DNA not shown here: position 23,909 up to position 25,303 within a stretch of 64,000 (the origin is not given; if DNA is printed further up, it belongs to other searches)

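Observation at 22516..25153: Translationally coupled DUF917 + hydantoinase-like pair heading a CUT2-type importer operon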

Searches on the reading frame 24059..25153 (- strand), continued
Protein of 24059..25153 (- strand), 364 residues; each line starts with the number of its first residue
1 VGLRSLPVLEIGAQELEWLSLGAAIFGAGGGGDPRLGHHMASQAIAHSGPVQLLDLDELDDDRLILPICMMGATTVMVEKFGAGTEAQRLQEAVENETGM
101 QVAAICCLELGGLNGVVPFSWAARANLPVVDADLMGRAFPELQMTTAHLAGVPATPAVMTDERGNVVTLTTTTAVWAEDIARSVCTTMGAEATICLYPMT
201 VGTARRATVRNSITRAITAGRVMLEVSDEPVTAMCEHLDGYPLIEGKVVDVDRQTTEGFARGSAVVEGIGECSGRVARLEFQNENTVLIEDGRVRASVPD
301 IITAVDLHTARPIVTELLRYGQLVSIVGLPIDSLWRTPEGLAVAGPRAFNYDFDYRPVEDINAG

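Call 71: search_protein_families(library=pfam, proteins=[L013:11291-12289:+, L011:6386-8740:+, L002:13030-14205:+, L002:15217-16473:-, L002:14245-15189:-, L051:13034-15418:+, L007:12623-13585:+, L011:12765-13784:+, L011:13682-14938:+, L013:5524-8259:+])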
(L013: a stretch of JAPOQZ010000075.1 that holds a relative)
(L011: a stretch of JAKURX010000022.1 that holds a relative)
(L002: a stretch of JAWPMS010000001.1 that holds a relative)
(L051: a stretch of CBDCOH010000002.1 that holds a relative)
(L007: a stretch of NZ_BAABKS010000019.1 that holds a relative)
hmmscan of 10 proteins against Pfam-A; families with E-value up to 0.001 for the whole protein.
L013:11291-12289:+ (332 aa): 1 family
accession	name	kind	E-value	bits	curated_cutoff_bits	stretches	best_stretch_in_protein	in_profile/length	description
PF00296.26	Bac_luciferase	-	1.2e-46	160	27.9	1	18-303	20-313/314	Luciferase-like monooxygenase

L011:6386-8740:+ (784 aa): 3 families
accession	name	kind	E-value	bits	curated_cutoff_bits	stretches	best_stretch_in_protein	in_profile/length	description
PF20256.3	MoCoBD_2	-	4e-68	230.4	27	1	462-722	25-283/283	Molybdopterin cofactor-binding domain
PF02738.23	MoCoBD_1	-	6.5e-61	206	27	1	181-416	5-241/244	Molybdopterin cofactor-binding domain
PF01315.27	Ald_Xan_dh_C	-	2.6e-24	86.1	31.3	1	41-143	2-108/110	Aldehyde oxidase and xanthine dehydrogenase, a/b hammerhead domain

L002:13030-14205:+ (391 aa): 0 families

L002:15217-16473:- (418 aa): 1 family
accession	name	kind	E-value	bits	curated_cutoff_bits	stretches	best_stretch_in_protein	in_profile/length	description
PF00353.25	HemolysinCabind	-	2.8e-38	129.9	23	5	77-110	3-36/36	RTX calcium-binding nonapeptide repeat (4 copies)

L002:14245-15189:- (314 aa): 1 family
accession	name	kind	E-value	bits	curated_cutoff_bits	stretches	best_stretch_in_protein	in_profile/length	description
PF12705.13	PDDEXK_1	-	1.5e-07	32.1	22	1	64-297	9-247/247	PD-(D/E)XK nuclease superfamily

L051:13034-15418:+ (794 aa): 3 families
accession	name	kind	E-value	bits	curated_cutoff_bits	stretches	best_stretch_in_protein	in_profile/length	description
PF20256.3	MoCoBD_2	-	8.1e-84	281.9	27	1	436-722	4-283/283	Molybdopterin cofactor-binding domain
PF02738.23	MoCoBD_1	-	2.9e-73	246.4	27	1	158-403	2-244/244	Molybdopterin cofactor-binding domain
PF01315.27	Ald_Xan_dh_C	-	3.4e-28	98.6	31.3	1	27-141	2-110/110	Aldehyde oxidase and xanthine dehydrogenase, a/b hammerhead domain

L007:12623-13585:+ (320 aa): 2 families
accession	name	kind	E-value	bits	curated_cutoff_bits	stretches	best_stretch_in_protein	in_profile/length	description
PF00941.27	FAD_binding_5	-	1.5e-38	132.7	27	1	40-202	5-167/170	FAD binding domain in molybdopterin dehydrogenase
PF03450.22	CO_deh_flav_C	-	2.9e-24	85.6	25.5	1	214-311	3-99/102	CO dehydrogenase flavoprotein C-terminal domain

L011:12765-13784:+ (339 aa): 1 family
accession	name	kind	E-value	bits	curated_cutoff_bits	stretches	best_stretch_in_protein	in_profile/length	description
PF00296.26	Bac_luciferase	-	5.4e-61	207.1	27.9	1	12-306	8-312/314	Luciferase-like monooxygenase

L011:13682-14938:+ (418 aa): 2 families
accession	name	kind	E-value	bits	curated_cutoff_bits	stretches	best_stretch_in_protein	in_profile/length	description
PF00557.29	Peptidase_M24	-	2.9e-46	158.3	23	1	199-399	1-207/208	Metallopeptidase family M24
PF01321.24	Creatinase_N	-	3.8e-09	37.6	22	1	40-192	3-128/128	Creatinase/Prolidase N-terminal domain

L013:5524-8259:+ (911 aa): 3 families
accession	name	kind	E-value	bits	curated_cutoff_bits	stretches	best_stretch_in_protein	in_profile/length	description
PF02896.24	PEP-utilizers_C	-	7.4e-74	249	22.8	1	552-898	6-291/293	PEP-utilising enzyme, PEP-binding domain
PF01326.24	PPDK_N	-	1.4e-44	153.2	27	3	97-320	79-216/328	Pyruvate phosphate dikinase, AMP/ATP-binding domain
PF00391.29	PEP-utilizers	-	1.4e-21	76.3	23.1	1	454-535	4-72/72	PEP-utilising enzyme, mobile domain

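Call 75: search_protein_representatives(protein=window:24059-25132:-)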
Query: 357 residues. Proteins with E-value up to 0.001 (for the whole library): 3711; up to 1e-10: 2081; up to 1e-30: 606. The best 150 are listed.
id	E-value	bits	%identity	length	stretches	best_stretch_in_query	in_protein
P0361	2.8e-93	329.3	45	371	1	5-354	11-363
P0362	6.8e-88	311.6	45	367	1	5-353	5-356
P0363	1.3e-87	310.7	43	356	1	4-354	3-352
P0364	1.0e-84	301.1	42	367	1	4-355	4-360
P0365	1.0e-79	284.7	45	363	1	5-348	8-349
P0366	2.0e-79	283.8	44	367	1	4-352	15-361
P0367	1.3e-78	281.0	52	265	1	96-353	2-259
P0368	2.8e-78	280.0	54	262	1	101-355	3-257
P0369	8.4e-78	278.4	39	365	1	4-354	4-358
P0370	1.3e-76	274.5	41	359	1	7-357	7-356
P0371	2.0e-75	270.6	40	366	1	4-354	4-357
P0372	4.5e-75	269.4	39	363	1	5-353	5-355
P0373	1.3e-74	267.9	42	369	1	8-356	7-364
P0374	2.0e-74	267.3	40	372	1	3-356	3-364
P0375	4.1e-73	263.0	42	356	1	7-355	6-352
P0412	2.4e-63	230.9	38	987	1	7-353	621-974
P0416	1.5e-62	228.2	37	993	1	6-352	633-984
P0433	6.1e-61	223.0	39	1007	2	90-353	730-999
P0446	7.6e-59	216.1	39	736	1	6-350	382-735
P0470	1.8e-54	201.6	37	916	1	8-343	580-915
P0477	5.8e-54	200.0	33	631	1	8-352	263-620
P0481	2.2e-53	198.1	38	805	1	6-353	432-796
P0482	2.5e-53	197.9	34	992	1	3-345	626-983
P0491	4.6e-52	193.8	38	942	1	9-353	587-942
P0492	4.7e-52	193.7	37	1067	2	91-345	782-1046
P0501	1.9e-51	191.7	39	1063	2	85-352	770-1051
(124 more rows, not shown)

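Call 76: search_protein_families(library=pfam, proteins=[P0412, P0416, P0433, P0470, P0446, P0481, P0477, P0492, P0491, P0501], max_evalue=0.00001)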
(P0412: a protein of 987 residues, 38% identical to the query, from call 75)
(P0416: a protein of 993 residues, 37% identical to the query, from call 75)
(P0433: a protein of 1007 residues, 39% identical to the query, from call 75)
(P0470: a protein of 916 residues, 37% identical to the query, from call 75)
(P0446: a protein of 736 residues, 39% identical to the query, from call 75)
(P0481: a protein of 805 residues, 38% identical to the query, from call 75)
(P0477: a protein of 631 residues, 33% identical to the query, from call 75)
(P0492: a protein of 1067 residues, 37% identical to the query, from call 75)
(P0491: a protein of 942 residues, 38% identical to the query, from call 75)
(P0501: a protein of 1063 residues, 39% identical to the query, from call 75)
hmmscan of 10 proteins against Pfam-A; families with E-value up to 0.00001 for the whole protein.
P0412 (987 aa): 4 families
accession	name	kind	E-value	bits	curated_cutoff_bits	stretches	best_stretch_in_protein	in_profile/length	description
PF20906.3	S-Me-THD_C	-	5.4e-65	218.7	27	1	786-972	5-190/190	S-Me-THD-like, C-terminal domain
PF06032.18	S-Me-THD_N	-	7.6e-56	189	27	1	622-779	2-157/158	S-Me-THD-like, N-terminal domain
PF05378.19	Hydant_A_N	-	1.5e-28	100.1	25.2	1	19-200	1-175/176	Hydantoinase/oxoprolinase N-terminal region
PF01968.24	Hydantoinase_A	-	3.1e-27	96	22.9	1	220-394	1-173/291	Hydantoinase/oxoprolinase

P0416 (993 aa): 5 families
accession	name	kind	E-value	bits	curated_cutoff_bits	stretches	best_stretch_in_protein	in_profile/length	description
PF20906.3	S-Me-THD_C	-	4.4e-55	186.4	27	1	797-982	4-189/190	S-Me-THD-like, C-terminal domain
PF06032.18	S-Me-THD_N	-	1.7e-50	171.6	27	1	634-790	1-156/158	S-Me-THD-like, N-terminal domain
PF05378.19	Hydant_A_N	-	6.5e-41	140.4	25.2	1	47-216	1-175/176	Hydantoinase/oxoprolinase N-terminal region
PF01968.24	Hydantoinase_A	-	6e-39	134.4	22.9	1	234-409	1-176/291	Hydantoinase/oxoprolinase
PF01869.26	BcrAD_BadFG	-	7.2e-06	26.2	31.5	0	48-111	1-72/271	BadF/BadG/BcrA/BcrD ATPase family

P0433 (1007 aa): 4 families
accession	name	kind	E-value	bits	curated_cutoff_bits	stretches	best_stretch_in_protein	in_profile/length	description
PF20906.3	S-Me-THD_C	-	4.5e-62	209.2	27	1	807-997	2-190/190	S-Me-THD-like, C-terminal domain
PF06032.18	S-Me-THD_N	-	4.6e-46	157.2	27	2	731-801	85-155/158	S-Me-THD-like, N-terminal domain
PF05378.19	Hydant_A_N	-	2.7e-35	122.1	25.2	1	15-182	2-171/176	Hydantoinase/oxoprolinase N-terminal region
PF01968.24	Hydantoinase_A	-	4.2e-32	112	22.9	1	206-380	1-173/291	Hydantoinase/oxoprolinase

P0470 (916 aa): 4 families
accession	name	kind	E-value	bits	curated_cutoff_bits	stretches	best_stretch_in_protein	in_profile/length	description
PF20906.3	S-Me-THD_C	-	8.8e-51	172.4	27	1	736-915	2-182/190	S-Me-THD-like, C-terminal domain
PF06032.18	S-Me-THD_N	-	1.1e-49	169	27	1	580-731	2-157/158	S-Me-THD-like, N-terminal domain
PF05378.19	Hydant_A_N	-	6.9e-31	107.8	25.2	1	13-191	2-175/176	Hydantoinase/oxoprolinase N-terminal region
PF01968.24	Hydantoinase_A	-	1.1e-29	104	22.9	1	211-467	1-289/291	Hydantoinase/oxoprolinase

P0446 (736 aa): 3 families
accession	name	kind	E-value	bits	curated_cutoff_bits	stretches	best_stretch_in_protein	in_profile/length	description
PF20906.3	S-Me-THD_C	-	3.4e-57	193.3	27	1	544-736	3-190/190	S-Me-THD-like, C-terminal domain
PF06032.18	S-Me-THD_N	-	1.7e-51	174.8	27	1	384-539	2-157/158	S-Me-THD-like, N-terminal domain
PF01968.24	Hydantoinase_A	-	6e-27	95.1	22.9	1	2-148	27-175/291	Hydantoinase/oxoprolinase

P0481 (805 aa): 3 families
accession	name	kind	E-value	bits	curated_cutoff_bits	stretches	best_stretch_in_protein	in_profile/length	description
PF20906.3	S-Me-THD_C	-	2e-62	210.3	27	1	602-794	2-190/190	S-Me-THD-like, C-terminal domain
PF06032.18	S-Me-THD_N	-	3.7e-41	141.3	27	1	433-598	1-157/158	S-Me-THD-like, N-terminal domain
PF01968.24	Hydantoinase_A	-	1.6e-28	100.2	22.9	1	42-250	1-213/291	Hydantoinase/oxoprolinase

P0477 (631 aa): 2 families
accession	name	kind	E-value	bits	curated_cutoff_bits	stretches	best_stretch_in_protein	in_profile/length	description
PF20906.3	S-Me-THD_C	-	1.4e-60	204.4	27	1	427-617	4-188/190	S-Me-THD-like, C-terminal domain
PF06032.18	S-Me-THD_N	-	5.2e-53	179.7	27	1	262-418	1-157/158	S-Me-THD-like, N-terminal domain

P0492 (1067 aa): 5 families
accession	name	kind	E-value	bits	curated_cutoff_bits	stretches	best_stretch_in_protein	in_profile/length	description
PF20906.3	S-Me-THD_C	-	1.1e-55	188.4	27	1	861-1053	5-189/190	S-Me-THD-like, C-terminal domain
PF06032.18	S-Me-THD_N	-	5e-42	144.1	27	1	650-853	2-156/158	S-Me-THD-like, N-terminal domain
PF01968.24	Hydantoinase_A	-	4e-31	108.8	22.9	1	202-386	1-176/291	Hydantoinase/oxoprolinase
PF05378.19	Hydant_A_N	-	9.6e-27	94.3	25.2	1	11-182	2-175/176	Hydantoinase/oxoprolinase N-terminal region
PF13941.12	MutL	-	9e-08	31.7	27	0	258-305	220-272/450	MutL protein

P0491 (942 aa): 4 families
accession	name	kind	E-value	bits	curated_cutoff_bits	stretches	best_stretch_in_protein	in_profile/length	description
PF20906.3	S-Me-THD_C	-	2.2e-54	184.1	27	1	749-939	3-189/190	S-Me-THD-like, C-terminal domain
PF06032.18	S-Me-THD_N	-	8.5e-46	156.3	27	1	586-745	2-157/158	S-Me-THD-like, N-terminal domain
PF01968.24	Hydantoinase_A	-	1.9e-29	103.3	22.9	1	200-366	1-170/291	Hydantoinase/oxoprolinase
PF05378.19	Hydant_A_N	-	1.2e-28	100.5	25.2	1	5-180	2-175/176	Hydantoinase/oxoprolinase N-terminal region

P0501 (1063 aa): 4 families
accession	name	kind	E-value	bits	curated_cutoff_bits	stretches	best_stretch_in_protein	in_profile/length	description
PF20906.3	S-Me-THD_C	-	8.2e-56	188.8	27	1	853-1049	2-189/190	S-Me-THD-like, C-terminal domain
PF06032.18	S-Me-THD_N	-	1e-44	152.8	27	2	766-848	75-156/158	S-Me-THD-like, N-terminal domain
PF01968.24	Hydantoinase_A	-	3.5e-31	109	22.9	1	207-355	1-150/291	Hydantoinase/oxoprolinase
PF05378.19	Hydant_A_N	-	7.3e-26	91.4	25.2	1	12-186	2-174/176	Hydantoinase/oxoprolinase N-terminal region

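Call 77: list_cluster_members(proteins=[P0412, P0416, P0433, P0470, P0482, P0491, P0492, P0501])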
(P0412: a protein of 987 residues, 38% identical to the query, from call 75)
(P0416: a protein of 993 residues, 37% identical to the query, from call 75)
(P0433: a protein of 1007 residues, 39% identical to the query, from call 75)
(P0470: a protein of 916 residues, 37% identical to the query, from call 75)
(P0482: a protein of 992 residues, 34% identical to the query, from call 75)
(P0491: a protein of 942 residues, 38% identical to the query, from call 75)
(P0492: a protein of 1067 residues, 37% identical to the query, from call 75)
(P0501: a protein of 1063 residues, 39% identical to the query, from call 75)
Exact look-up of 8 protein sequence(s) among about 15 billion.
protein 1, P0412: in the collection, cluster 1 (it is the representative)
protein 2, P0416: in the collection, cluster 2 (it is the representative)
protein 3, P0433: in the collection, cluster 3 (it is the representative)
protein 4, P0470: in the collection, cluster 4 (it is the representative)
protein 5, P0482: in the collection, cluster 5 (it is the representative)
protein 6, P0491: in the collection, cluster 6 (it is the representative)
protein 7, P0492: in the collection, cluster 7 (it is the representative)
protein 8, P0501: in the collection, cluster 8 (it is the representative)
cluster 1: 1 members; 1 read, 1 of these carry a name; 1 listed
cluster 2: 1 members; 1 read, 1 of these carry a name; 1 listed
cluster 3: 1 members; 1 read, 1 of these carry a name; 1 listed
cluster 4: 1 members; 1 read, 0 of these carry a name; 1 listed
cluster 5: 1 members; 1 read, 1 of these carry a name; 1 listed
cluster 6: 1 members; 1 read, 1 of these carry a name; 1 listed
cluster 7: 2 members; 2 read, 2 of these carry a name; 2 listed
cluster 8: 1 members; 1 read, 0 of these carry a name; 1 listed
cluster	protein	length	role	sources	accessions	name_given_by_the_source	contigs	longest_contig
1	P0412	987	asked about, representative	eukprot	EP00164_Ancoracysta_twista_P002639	GFYU01003512.1.p1 GENE.GFYU01003512.1~~GFYU01003512.1.p1 ORF type:complete len:988 ...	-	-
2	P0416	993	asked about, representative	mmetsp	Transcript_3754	Transcript_3754/g.5242 ORF Transcript_3754/g.5242 Transcript_3754/m.5242 type:complete ...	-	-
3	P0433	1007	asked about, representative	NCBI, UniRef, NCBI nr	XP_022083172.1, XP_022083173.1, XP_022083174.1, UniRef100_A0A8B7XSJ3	uncharacterized protein LOC110975213 [Acanthaster planci] | Uncharacterized protein LOC110975213 n=1 Tax=Acanthaster planci TaxID=133434 ...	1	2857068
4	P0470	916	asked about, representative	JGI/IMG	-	-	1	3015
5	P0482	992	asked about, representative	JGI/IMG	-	DUF917 family protein/N-methylhydantoinase A/oxoprolinase/acetone carboxylase beta subunit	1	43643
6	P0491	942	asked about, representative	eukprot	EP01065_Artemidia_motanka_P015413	TRINITY_DN19240_c0_g1_i1.p1 TRINITY_DN19240_c0_g1~~TRINITY_DN19240_c0_g1_i1.p1 ORF ...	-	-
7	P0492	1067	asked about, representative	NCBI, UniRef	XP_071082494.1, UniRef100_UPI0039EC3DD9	uncharacterized protein [Haliotis cracherodii] | uncharacterized protein n=1 Tax=Haliotis cracherodii TaxID=6455 RepID=UPI0039EC3DD9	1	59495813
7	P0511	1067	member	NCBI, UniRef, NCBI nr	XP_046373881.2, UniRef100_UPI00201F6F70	uncharacterized protein LOC124147261 [Haliotis rufescens] | uncharacterized protein LOC124147261 n=1 Tax=Haliotis rufescens TaxID=6454 ...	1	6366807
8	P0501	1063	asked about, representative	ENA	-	-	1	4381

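Call 80: search_protein_families(library=pfam, proteins=[L066:8668-9651:-, L066:11143-12105:+, L066:11988-13061:+, L038:8194-9570:+, L038:12662-13444:+, L038:13464-14570:+, L038:6145-7218:+, L038:7215-7991:+, L038:4820-5920:+, L038:14567-15151:+], max_evalue=0.00001)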
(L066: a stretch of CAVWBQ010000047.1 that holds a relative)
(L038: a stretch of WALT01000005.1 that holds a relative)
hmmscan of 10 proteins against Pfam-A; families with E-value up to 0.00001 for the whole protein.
L066:8668-9651:- (327 aa): 1 family
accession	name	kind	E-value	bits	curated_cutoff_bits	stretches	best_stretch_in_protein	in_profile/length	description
PF03706.18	LPG_synthase_TM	-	6.3e-22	78.8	33.4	1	127-314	107-302/302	Lysylphosphatidylglycerol synthase TM region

L066:11143-12105:+ (320 aa): 0 families

L066:11988-13061:+ (357 aa): 0 families

L038:8194-9570:+ (458 aa): 1 family
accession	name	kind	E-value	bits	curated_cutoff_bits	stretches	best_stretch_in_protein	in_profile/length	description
PF02133.21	Transp_cyt_pur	-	3.1e-16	59.6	23.5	1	20-411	2-416/440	Permease for cytosine/purines, uracil, thiamine, allantoin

L038:12662-13444:+ (260 aa): 1 family
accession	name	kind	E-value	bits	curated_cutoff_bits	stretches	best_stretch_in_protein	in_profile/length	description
PF01177.27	Asp_Glu_race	-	4.8e-35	121.7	31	1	47-228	32-210/211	Asp/Glu/Hydantoin racemase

L038:13464-14570:+ (368 aa): 2 families
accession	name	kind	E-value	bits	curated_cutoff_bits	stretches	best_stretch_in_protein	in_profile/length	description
PF13378.12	MR_MLE_C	-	4.4e-49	167.6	29.4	1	143-354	2-217/219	Enolase C-terminal domain-like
PF02746.21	MR_MLE_N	-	1.6e-15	57.7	22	1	10-123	6-117/117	Mandelate racemase / muconate lactonizing enzyme, N-terminal domain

L038:6145-7218:+ (357 aa): 2 families
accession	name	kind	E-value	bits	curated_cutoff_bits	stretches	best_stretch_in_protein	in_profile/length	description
PF00005.33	ABC_tran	-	5.8e-31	108.4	25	1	46-188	2-136/137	ABC transporter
PF13304.12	AAA_21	-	6.5e-08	33.4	27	0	165-219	242-298/304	AAA domain, putative AbiEii toxin, Type IV TA system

L038:7215-7991:+ (258 aa): 2 families
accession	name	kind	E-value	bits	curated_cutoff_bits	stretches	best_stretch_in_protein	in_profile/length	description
PF01061.29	ABC2_membrane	-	1.1e-31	110.4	26.9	1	8-221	3-209/211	ABC-2 type transporter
PF12698.13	ABC2_membrane_3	-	1.1e-12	48.2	31.6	1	61-246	159-343/347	ABC-2 family transporter protein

L038:4820-5920:+ (366 aa): 6 families
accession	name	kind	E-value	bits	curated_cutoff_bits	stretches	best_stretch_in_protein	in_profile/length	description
PF13534.11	Fer4_17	-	4e-10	40.5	22.2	1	23-82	1-60/61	4Fe-4S dicluster domain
PF13183.11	Fer4_8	-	9.6e-10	39.3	27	1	21-82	2-68/68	4Fe-4S dicluster domain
PF13187.11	Fer4_9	-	9.2e-09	35.6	27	1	23-81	1-50/52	4Fe-4S dicluster domain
PF13237.11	Fer4_10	-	4.2e-07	30.2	25.5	1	22-79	7-53/53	4Fe-4S dicluster domain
PF12838.12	Fer4_7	-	1e-06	29.5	27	1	24-82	2-52/52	4Fe-4S dicluster domain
PF13484.11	Fer4_16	-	5.6e-06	27.5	30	0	12-36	41-65/66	4Fe-4S double cluster binding domain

L038:14567-15151:+ (194 aa): 1 family
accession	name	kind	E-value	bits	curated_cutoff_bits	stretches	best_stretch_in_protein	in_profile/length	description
PF13238.12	AAA_18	-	2.7e-13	50.9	29.4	1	5-126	1-127/128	AAA domain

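Call 87: find_encoding_contigs(protein=P0030, flank=9000, max_places=1)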
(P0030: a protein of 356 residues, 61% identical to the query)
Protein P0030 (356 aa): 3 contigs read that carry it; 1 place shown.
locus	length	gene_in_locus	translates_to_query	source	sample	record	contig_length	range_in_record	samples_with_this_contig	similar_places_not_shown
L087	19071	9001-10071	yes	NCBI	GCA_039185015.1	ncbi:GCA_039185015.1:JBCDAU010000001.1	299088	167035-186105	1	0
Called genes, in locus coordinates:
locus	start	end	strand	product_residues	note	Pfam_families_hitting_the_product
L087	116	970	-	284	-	PF00296:Bac_luciferase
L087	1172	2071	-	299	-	PF21863:HTH_67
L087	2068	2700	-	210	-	PF11716:MDMPI_N (weak)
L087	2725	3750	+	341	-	PF01168:Ala_racemase_N, PF14031:D-ser_dehydrat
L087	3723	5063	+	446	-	PF01565:FAD_binding_4, PF04030:ALO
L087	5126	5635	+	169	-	PF10604:Polyketide_cyc2, PF03364:Polyketide_cyc, PF08327:AHSA1 (weak)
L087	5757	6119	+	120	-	PF03795:YCII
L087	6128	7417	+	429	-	PF04542:Sigma70_r2, PF08281:Sigma70_r4_2, PF20239:DUF6596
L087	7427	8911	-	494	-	PF17853:GGDEF_2, PF13556:HTH_30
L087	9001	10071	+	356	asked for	PF06032:S-Me-THD_N, PF20906:S-Me-THD_C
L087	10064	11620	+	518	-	PF05378:Hydant_A_N, PF13941:MutL (faint), PF01968:Hydantoinase_A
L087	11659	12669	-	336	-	PF01244:Peptidase_M19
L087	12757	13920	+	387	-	-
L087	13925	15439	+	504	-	PF00005:ABC_tran, PF13304:AAA_21 (faint), PF00005:ABC_tran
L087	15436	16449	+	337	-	PF02653:BPD_transp_2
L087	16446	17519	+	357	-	PF06032:S-Me-THD_N, PF20906:S-Me-THD_C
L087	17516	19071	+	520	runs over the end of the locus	PF05378:Hydant_A_N, PF01968:Hydantoinase_A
